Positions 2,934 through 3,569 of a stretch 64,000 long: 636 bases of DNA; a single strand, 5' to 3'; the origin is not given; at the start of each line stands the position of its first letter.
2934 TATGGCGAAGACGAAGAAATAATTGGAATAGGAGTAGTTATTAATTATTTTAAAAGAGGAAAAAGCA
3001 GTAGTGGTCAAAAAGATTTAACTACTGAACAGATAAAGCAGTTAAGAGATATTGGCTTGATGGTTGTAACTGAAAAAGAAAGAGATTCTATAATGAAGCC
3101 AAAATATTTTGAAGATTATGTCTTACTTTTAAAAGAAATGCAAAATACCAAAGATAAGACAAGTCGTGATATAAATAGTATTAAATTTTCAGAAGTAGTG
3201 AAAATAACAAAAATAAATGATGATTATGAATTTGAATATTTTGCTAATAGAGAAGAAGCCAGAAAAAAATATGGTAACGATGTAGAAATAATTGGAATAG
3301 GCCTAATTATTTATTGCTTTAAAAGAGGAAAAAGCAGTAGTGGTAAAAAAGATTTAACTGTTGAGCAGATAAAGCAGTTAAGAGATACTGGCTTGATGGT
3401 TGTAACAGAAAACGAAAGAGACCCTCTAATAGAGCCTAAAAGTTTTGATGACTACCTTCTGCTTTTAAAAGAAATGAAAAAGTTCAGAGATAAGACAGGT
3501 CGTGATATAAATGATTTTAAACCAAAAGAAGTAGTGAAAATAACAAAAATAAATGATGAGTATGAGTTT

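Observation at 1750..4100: Near-identical 333-339-bp intragenic tandem repeats (~7 copies)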

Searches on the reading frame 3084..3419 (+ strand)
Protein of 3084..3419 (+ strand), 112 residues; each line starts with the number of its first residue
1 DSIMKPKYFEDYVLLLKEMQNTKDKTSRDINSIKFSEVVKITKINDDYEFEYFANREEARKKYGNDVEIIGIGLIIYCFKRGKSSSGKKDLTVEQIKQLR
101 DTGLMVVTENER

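Call 43: predict_structure(alignment_id=A3)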
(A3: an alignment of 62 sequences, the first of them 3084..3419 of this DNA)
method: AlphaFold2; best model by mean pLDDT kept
length: 112 residues; sequences in the alignment: 62
mean_pLDDT: 93.1   pTM: 0.84
mean pLDDT of the five models: 93.1, 92.9, 92.2, 91.6, 91.1
residues with pLDDT >= 90: 94; 70-90: 18; 50-70: 0; < 50: 0
segments of 3 or more residues with pLDDT < 50: none
pLDDT, mean of each block of 10 residues (from residue 1): 93 95 82 96 91 96 95 97 94 97 92 77
secondary structure, 60 per line:
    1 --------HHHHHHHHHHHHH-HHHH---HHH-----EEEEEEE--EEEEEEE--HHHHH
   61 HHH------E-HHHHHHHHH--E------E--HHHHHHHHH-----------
elements in order: H9-21 H23-26 E38-44 E47-53 H56-63 H72-80 H93-101

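Call 55: fold_search(model_id=the predicted structure, library=pdb)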
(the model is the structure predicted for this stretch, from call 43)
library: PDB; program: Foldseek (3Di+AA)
matches with E <= 10: 203; with E <= 0.001: 0
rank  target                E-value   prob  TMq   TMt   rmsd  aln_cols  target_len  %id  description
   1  8uu4_g                2.0e-01  0.09  0.18  0.15  13.9       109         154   13  Cryo-EM structure of the Listeria innocua 70S ribosome in complex with HPF (structure I-A) (released 2024-02-28)
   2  8uu5_g                2.1e-01  0.10  0.20  0.16  15.3       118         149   14  Cryo-EM structure of the Listeria innocua 70S ribosome (head-swiveled) in complex with pe/E-tRNA (structure I-B) (released 2024-02-28)
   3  8buu_g                2.4e-01  0.10  0.21  0.16  14.1       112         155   17  ARE-ABCF VmlR2 bound to a 70S ribosome (released 2023-04-05)
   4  6jmk_B                2.4e-01  0.09  0.21  0.18  16.2       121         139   14  Ribosomal protein S7 from Mycobacterium tuberculosis (released 2019-03-20)
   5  7unr_g                2.5e-01  0.09  0.19  0.15  14.4       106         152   13  Pseudomonas aeruginosa 70S ribosome initiation complex bound to compact IF2-GDP (composite structure I-A) (released 2022-06-22)
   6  6jmk_A                2.9e-01  0.10  0.20  0.17  14.4       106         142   10  Ribosomal protein S7 from Mycobacterium tuberculosis (released 2019-03-20)
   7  3j9w_AG               2.9e-01  0.08  0.20  0.16  14.3       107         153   16  Cryo-EM structure of the Bacillus subtilis MifM-stalled ribosome complex (released 2015-04-29)
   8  8uu9_g                3.5e-01  0.09  0.20  0.16  14.2       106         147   14  Cryo-EM structure of the ratcheted Listeria innocua 70S ribosome (head-swiveled) in complex with HflXr and pe/E-tRNA ( (released 2024-02-28)
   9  7msc_g                3.5e-01  0.09  0.21  0.16  14.2       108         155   13  Mtb 70SIC in complex with MtbEttA at Pre_R0 state (released 2022-02-02)
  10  6ha1_g                3.5e-01  0.08  0.20  0.16  14.2       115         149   16  Cryo-EM structure of a 70S Bacillus subtilis ribosome translating the ErmD leader peptide in complex with telithromyci (released 2018-08-29)
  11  7nhn_h                3.5e-01  0.06  0.17  0.14  16.0       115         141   14  VgaL, an antibiotic resistance ABCF, in complex with 70S ribosome from Listeria monocytogenes (released 2021-05-05)
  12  7afa_G                3.7e-01  0.09  0.21  0.18  14.2       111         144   11  Bacterial 30S ribosomal subunit assembly complex state F (head domain) (released 2021-07-07)
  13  9qeg_Ag               3.7e-01  0.07  0.20  0.16  15.9       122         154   18  Cryo-EM structure of the 70S ribosome of a MLSb sensitive S. aureus strain "KES34" in complex with solithromycin (released 2025-06-04)
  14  9evs_F                4.7e-01  0.06  0.18  0.13  15.0       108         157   14  Structure of the flowering plant mitoribosome with P-site tRNA (released 2025-09-03)
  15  8fmw_G                5.1e-01  0.06  0.18  0.13  14.2       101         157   15  The structure of a hibernating ribosome in the Lyme disease pathogen (released 2023-11-08)
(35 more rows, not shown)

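Call 67: search_protein_representatives(alignment_id=A3)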
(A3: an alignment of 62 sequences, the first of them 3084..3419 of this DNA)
Query: 62 sequences, 114 profile positions. Proteins with E-value up to 0.001 (for the whole library): 188; up to 1e-10: 27; up to 1e-30: 7. The best 150 are listed.
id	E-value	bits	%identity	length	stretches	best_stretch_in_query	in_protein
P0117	5.6e-199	664.5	-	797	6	1-110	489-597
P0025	4.1e-169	568.2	-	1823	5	1-114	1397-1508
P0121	1.7e-167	563.0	-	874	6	1-114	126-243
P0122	3.9e-76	268.6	-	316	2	1-113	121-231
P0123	1.0e-69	248.0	-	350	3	1-114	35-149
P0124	3.9e-42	159.1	-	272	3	1-108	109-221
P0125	5.0e-33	129.7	-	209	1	1-113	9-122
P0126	1.9e-24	102.1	-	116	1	1-83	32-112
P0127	1.4e-22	96.0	-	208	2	2-110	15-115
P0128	1.1e-19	86.7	-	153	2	1-58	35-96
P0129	3.7e-17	78.6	-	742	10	54-109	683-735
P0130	9.8e-17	77.2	-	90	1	30-103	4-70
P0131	1.0e-15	73.9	-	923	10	54-107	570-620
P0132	1.6e-14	70.1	-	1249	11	85-110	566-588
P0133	2.0e-12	63.3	-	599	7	63-110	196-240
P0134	5.8e-12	61.8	-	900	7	47-107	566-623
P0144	4.8e-11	58.9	-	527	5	7-112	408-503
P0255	1.4e-04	38.1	-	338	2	7-113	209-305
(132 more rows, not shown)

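Call 68: search_protein_families(library=pfam, proteins=[P0129, P0131, P0132, P0133, P0134, P0144, P0122, P0123, P0255], max_evalue=0.001)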
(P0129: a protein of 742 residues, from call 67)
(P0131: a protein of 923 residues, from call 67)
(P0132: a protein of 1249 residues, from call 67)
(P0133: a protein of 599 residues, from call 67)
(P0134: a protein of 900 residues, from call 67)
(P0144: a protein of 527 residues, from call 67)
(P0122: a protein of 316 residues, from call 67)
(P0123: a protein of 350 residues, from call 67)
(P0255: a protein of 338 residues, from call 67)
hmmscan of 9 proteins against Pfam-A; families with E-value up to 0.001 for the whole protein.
P0129 (742 aa): 10 families
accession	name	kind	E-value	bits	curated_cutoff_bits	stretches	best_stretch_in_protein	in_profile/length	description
PF03457.19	HA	-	1.3e-173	564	28.4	10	669-732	2-64/64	Helicase associated domain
PF01022.26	HTH_5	-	7.7e-11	42.1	22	0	300-319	27-45/47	Bacterial regulatory protein, arsR family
PF12840.13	HTH_20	-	4.8e-09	36.5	27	0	301-319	31-48/51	Helix-turn-helix domain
PF11198.13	DUF2857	-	2.9e-08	34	36.8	0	166-207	11-52/174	Protein of unknown function (DUF2857)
PF14903.11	WG_beta_rep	-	2.4e-06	27.9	25.6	0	340-357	6-23/35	WG containing repeat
PF14645.11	Chibby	-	1.9e-05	25.1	24.8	0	355-384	52-81/114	Chibby family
PF21773.2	ODAD1_CC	-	5.6e-05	22.8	27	0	587-624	30-67/287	ODAD1 central coiled coil region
PF13412.12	HTH_24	-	0.00022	21.2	21.9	0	307-319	35-47/48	Winged helix-turn-helix DNA-binding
PF24932.1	UBA_NBR1_C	-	0.00024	21.4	27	0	103-111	5-13/40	Next to BRCA1 gene 1 protein-like, C-terminal UBA domain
PF06442.17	DHFR_2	-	0.00031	21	25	0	355-388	23-56/78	R67 dihydrofolate reductase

P0131 (923 aa): 7 families
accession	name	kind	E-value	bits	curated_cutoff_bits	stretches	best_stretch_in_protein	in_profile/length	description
PF03457.19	HA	-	1.7e-214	694.9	28.4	12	211-274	2-64/64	Helicase associated domain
PF13444.12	Acetyltransf_5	-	2.2e-07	32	22.4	0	834-866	67-99/102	Acetyltransferase (GNAT) domain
PF00552.27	IN_DBD_C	-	7.6e-05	22.4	21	0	366-374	22-30/45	Integrase DNA binding domain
PF22185.1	AF_0924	-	9e-05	22.9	27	0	483-506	80-103/117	Uncharacterized protein AF_0924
PF14182.11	YgaB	-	9.3e-05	23.2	27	0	674-688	4-18/77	YgaB-like protein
PF09124.16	Endonuc-dimeris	-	0.00017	22.1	22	0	263-275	19-31/54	T4 recombination endonuclease VII, dimerisation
PF12287.13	Caprin-1_C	-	0.00038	21.1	25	0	166-220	260-314/323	Cytoplasmic activation/proliferation-associated protein-1 C term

P0132 (1249 aa): 3 families
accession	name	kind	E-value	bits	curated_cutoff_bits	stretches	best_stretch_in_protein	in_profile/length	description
PF03457.19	HA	-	6.4e-188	609.8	28.4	14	861-928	2-64/64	Helicase associated domain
PF20503.3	DUF6730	-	3.6e-08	34.7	27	0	439-480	17-58/82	Family of unknown function (DUF6730)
PF02337.22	Gag_p10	-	6.2e-05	23.3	23.9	0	439-464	49-74/85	Retroviral GAG p10 protein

P0133 (599 aa): 11 families
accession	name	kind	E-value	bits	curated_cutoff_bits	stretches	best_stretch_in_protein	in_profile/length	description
PF03457.19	HA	-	9.6e-139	452.3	28.4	7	311-374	2-64/64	Helicase associated domain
PF24047.1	Tudor_krimper_1st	-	2.7e-10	41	27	0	495-536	15-56/91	Krimper first tudor domain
PF13463.12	HTH_27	-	2.5e-09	37.7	22.2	0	290-324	12-45/68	Winged helix DNA-binding domain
PF03735.19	ENT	-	1.2e-08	35.3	28.5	0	360-391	25-56/71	ENT domain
PF15927.10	Casc1_N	-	2.5e-08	34.3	28.2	0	289-355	138-200/201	Cancer susceptibility candidate 1 N-terminus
PF05362.19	Lon_C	-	2.9e-07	30.7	21.1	0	455-487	84-116/205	Lon protease (S16) C-terminal proteolytic domain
PF22562.2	UBA_7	-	4.3e-06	27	27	0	156-167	2-13/48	UBA-like domain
PF14724.11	mit_SMPDase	-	6.7e-06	24.7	23.7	0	428-484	615-672/818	Mitochondrial-associated sphingomyelin phosphodiesterase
PF17548.7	p6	-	0.00023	21.5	25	0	422-463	15-54/76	Histone-like Protein p6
PF22385.1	Cas9_C_2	-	0.00041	20.5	27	0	536-561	29-54/94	CRISPR-associated endonuclease Cas9, C-terminal domain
PF09838.14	DUF2065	-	0.00082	19.8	24.3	0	444-463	15-34/56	Uncharacterized protein conserved in bacteria (DUF2065)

P0134 (900 aa): 5 families
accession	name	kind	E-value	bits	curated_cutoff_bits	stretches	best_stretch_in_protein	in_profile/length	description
PF03457.19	HA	-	9.9e-187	606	28.4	9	562-622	3-64/64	Helicase associated domain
PF00271.37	Helicase_C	-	9.1e-13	48.9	23.5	1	86-192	10-109/110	Helicase conserved C-terminal domain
PF12385.14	Peptidase_C70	-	1.1e-06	29.1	19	0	402-435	51-85/141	Papain-like cysteine protease AvrRpt2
PF18467.7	DUF5613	-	0.00014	22.6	33.3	0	689-727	38-76/97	Domain of unknown function (DUF5613)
PF13224.11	DUF4032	-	0.00029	21.2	23.8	0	879-891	21-33/163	Domain of unknown function (DUF4032)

P0144 (527 aa): 2 families
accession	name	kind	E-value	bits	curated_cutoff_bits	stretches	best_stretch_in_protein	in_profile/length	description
PF03457.19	HA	-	5.2e-06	27.1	28.4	0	450-496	15-63/64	Helicase associated domain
PF23767.2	TscA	-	0.00053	20.6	27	0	70-97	2-29/67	TscA antitoxin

P0122 (316 aa): 0 families

P0123 (350 aa): 0 families

P0255 (338 aa): 3 families
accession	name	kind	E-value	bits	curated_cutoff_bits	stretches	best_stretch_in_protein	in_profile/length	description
PF22981.1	RM2_Med14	-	1.1e-05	25.6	27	0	260-300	8-42/80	Mediator of RNA polymerase II transcription subunit 14, RM2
PF03457.19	HA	-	0.0001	22.9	28.4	0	260-297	21-63/64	Helicase associated domain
PF22492.2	FimA4_C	-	0.00069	19.7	27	0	181-240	115-173/208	FimA4 pilin C-terminal domain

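Call 97: search_solved_structures(query=A3, max_evalue=10, show_alignments=2)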
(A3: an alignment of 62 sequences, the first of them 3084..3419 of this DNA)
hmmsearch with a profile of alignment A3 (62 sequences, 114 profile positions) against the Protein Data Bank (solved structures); distinct sequences matched with E-value up to 10: 2.
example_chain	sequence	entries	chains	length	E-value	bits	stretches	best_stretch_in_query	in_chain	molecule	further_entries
7mcd_A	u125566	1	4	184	0.039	17.3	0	3-28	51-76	AI-designed TIM-barrel F15C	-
7yyl_E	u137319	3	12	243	1.3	12.3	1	31-86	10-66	Putative CoA-substrate-specific enzyme activase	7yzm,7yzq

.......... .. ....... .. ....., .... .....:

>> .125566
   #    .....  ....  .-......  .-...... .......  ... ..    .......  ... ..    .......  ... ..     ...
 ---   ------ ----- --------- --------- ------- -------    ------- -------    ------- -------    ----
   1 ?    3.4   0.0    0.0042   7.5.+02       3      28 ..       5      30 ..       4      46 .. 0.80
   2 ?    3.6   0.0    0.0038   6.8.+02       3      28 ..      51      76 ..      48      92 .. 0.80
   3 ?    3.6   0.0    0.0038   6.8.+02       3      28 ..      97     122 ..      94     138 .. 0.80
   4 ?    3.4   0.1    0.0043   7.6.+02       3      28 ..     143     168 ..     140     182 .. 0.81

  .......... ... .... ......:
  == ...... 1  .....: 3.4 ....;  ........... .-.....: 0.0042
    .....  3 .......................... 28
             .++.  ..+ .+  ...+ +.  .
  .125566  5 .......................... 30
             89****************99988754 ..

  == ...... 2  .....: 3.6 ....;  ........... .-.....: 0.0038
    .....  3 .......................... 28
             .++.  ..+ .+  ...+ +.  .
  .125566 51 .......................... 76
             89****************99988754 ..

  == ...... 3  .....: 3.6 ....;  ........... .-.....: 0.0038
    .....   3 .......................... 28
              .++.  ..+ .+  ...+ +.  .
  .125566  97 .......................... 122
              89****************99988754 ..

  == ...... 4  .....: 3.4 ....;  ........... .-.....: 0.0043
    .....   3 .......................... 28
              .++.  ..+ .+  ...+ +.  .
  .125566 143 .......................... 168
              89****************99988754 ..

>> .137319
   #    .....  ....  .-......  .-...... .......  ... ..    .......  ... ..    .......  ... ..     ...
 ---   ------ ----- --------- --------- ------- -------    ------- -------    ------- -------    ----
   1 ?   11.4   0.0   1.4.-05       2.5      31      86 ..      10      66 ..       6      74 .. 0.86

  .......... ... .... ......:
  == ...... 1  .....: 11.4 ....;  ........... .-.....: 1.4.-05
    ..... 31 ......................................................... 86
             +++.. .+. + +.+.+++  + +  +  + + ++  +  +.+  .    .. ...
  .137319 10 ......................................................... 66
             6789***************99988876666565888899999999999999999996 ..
